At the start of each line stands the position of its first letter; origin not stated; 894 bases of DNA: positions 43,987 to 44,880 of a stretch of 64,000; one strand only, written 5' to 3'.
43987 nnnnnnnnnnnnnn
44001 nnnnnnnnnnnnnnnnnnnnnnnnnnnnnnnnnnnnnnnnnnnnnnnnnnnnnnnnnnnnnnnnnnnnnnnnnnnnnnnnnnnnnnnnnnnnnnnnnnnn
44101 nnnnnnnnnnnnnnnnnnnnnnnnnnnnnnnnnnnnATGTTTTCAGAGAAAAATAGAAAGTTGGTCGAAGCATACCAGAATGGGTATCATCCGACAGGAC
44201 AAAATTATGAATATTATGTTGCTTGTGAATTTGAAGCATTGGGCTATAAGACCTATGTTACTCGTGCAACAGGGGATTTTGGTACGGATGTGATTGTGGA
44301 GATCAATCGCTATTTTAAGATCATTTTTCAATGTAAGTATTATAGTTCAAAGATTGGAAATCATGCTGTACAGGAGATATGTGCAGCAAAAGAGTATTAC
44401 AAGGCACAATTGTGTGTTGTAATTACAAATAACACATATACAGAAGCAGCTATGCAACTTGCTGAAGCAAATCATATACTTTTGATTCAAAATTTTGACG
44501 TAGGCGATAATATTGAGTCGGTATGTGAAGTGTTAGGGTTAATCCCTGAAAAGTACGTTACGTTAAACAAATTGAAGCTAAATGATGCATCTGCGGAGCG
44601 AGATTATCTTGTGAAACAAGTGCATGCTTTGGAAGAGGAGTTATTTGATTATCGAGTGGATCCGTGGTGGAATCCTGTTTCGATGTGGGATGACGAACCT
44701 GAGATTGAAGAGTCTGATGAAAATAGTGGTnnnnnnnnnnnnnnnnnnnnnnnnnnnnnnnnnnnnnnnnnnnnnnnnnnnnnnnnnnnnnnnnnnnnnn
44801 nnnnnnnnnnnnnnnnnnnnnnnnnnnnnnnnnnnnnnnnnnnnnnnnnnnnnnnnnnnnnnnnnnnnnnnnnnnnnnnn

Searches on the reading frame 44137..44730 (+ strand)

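Call 93: search_protein_families(library=padloc, proteins=[window:44137-44730:+], max_evalue=0.01)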
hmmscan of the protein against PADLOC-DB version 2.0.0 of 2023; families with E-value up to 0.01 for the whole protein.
window:44137-44730:+ (198 aa): 7 families
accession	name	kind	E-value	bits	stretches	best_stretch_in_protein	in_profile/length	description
PDLC00631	ZorD1|ZorD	-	2.5e-15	53.4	1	21-122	950-1056/1071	"SWI2/SNF2 helicase, Mrr-like nuclease"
PDLC04819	PDC-S02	-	4.8e-09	33.9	1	21-119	198-299/334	-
PDLC00628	ZorD1|ZorD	-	2.9e-08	29.9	1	22-117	1030-1130/1171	"SWI2/SNF2 helicase, Mrr-like nuclease"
PDLC03663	mREase_IV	-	4.2e-07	27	1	20-112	413-508/544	Type IV methyl-directed restriction enzyme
PDLC04796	PDC-S02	-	1.4e-05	22.2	1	17-109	243-337/390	-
PDLC04815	PDC-S02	-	0.00025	18.5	1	28-139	214-328/346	-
PDLC03657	mREase_IV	-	0.0067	13.8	1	44-117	203-282/317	Type IV methyl-directed restriction enzyme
